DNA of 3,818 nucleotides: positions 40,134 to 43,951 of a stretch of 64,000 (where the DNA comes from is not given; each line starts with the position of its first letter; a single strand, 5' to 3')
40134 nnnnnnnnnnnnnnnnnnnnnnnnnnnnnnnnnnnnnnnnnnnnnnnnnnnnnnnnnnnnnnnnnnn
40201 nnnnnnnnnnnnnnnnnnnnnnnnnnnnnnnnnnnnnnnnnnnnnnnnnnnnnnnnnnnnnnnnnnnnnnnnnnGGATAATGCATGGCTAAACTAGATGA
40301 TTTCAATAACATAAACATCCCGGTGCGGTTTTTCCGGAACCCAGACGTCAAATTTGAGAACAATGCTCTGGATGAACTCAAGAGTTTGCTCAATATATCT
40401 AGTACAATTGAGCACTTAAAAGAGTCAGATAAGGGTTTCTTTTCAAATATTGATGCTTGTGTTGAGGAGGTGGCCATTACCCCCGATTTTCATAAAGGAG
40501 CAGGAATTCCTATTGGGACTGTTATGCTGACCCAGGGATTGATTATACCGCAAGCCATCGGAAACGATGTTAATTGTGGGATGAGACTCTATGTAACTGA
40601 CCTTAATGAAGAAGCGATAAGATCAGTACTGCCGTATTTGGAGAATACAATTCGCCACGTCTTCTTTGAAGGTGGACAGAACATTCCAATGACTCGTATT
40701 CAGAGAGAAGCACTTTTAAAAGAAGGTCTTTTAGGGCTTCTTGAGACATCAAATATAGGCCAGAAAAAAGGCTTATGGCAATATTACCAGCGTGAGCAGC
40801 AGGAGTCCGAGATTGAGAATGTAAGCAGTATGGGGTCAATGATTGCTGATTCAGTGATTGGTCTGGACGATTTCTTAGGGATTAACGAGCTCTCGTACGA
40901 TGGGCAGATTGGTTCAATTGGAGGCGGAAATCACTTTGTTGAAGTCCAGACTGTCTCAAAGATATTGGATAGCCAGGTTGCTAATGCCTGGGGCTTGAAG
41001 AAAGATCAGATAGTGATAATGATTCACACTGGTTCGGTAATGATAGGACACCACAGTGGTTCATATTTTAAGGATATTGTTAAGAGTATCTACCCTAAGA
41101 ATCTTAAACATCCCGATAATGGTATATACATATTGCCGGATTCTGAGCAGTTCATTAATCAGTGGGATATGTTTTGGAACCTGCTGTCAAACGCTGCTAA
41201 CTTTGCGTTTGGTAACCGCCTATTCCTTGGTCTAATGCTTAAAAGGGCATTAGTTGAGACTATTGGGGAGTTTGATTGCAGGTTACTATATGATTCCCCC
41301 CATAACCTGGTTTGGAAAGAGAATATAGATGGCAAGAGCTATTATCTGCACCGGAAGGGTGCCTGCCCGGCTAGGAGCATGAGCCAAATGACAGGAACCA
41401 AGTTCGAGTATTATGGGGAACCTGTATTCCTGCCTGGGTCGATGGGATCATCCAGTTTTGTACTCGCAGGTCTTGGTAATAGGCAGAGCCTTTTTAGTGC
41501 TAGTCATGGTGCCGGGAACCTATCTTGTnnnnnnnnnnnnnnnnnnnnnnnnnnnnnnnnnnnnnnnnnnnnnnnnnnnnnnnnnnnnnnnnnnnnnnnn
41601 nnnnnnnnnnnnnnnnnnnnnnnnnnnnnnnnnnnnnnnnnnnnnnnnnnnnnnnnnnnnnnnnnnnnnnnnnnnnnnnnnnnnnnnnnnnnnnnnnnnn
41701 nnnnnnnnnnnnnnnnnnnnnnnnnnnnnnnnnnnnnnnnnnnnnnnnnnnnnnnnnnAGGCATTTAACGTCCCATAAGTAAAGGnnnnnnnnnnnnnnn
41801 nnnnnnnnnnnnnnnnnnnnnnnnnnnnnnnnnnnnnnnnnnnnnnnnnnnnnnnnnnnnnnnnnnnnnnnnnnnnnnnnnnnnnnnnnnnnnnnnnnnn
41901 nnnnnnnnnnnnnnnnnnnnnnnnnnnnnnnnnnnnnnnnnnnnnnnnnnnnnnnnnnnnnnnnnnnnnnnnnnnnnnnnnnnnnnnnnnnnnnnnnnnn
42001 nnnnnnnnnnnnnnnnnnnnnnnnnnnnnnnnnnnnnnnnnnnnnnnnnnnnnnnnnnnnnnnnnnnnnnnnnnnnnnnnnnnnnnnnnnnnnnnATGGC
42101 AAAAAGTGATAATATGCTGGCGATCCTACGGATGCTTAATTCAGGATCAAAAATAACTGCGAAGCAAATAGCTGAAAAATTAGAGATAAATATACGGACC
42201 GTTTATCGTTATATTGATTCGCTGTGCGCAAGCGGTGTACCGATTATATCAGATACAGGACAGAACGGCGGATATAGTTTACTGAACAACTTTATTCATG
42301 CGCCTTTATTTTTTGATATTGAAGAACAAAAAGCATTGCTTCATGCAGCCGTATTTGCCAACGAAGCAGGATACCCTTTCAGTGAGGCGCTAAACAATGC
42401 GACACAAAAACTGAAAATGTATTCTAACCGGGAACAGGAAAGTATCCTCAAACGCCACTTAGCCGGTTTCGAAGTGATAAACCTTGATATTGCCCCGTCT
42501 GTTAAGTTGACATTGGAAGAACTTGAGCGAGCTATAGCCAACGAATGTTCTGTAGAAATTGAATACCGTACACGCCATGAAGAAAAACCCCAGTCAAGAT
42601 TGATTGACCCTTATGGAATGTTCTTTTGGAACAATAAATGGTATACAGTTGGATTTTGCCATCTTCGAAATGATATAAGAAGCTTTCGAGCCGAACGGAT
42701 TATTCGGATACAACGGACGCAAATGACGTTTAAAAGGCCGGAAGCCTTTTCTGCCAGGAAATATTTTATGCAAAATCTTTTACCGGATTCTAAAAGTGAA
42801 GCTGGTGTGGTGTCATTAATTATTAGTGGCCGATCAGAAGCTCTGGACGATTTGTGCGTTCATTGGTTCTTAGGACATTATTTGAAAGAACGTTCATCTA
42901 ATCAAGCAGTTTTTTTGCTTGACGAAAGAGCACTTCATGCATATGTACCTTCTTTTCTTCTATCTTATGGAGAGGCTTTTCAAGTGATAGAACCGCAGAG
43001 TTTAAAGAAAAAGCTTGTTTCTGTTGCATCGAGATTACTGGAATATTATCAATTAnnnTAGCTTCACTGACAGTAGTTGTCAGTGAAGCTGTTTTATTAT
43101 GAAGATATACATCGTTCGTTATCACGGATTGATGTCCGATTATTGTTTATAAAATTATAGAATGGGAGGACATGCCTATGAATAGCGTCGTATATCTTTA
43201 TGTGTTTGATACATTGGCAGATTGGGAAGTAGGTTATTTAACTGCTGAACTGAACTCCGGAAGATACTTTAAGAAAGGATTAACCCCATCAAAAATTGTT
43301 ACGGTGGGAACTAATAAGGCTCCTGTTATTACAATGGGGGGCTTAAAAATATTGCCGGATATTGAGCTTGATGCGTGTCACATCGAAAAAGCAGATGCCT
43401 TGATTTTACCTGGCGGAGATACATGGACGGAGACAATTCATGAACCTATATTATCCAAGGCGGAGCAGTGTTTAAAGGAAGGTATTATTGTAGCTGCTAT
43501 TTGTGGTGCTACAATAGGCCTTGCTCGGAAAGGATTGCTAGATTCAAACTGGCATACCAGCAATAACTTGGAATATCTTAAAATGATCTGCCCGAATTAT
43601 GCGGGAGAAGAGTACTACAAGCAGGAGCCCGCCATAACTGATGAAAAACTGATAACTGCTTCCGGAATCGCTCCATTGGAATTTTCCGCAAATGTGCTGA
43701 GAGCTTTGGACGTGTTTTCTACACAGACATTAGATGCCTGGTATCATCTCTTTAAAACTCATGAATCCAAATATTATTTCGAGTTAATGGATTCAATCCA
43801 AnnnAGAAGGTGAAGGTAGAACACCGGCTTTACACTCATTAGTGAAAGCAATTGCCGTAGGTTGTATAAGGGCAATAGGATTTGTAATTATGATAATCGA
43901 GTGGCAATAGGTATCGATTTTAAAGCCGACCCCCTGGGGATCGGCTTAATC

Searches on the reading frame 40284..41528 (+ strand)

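Call 65: search_protein_families(library=pfam, proteins=[window:40284-41528:+], max_evalue=0.0001)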
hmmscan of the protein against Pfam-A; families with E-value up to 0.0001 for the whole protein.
window:40284-41528:+ (415 aa): 1 family
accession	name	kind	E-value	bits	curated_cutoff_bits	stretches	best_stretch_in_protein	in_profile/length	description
PF01139.22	RtcB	-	1.8e-77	261.8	27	1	55-412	7-353/426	tRNA-splicing ligase RtcB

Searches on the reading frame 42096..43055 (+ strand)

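Call 65: search_protein_families(library=pfam, proteins=[window:42096-43055:+], max_evalue=0.0001)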
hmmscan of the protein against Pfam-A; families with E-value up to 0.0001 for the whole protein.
window:42096-43055:+ (320 aa): 4 families
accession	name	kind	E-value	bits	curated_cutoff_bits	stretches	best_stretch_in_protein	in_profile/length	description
PF13280.12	WYL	-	1e-21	77.2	21.8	1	139-206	2-69/70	WYL domain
PF08279.18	HTH_11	-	1.1e-14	54.4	25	1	8-60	3-54/55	HTH domain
PF13412.12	HTH_24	-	2e-06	27.7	21.9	1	5-48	3-46/48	Winged helix-turn-helix DNA-binding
PF02082.26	Rrf2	-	7.9e-05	23.3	30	0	7-63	11-66/132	Iron-dependent Transcriptional regulator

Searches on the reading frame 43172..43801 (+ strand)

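Call 65: search_protein_families(library=pfam, proteins=[window:43172-43801:+], max_evalue=0.0001)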
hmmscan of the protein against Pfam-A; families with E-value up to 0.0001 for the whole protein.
window:43172-43801:+ (210 aa): 1 family
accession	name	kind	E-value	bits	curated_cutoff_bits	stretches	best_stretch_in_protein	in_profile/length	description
PF01965.30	DJ-1_PfpI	-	3.2e-28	99.1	26.6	1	7-177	3-164/165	DJ-1/PfpI family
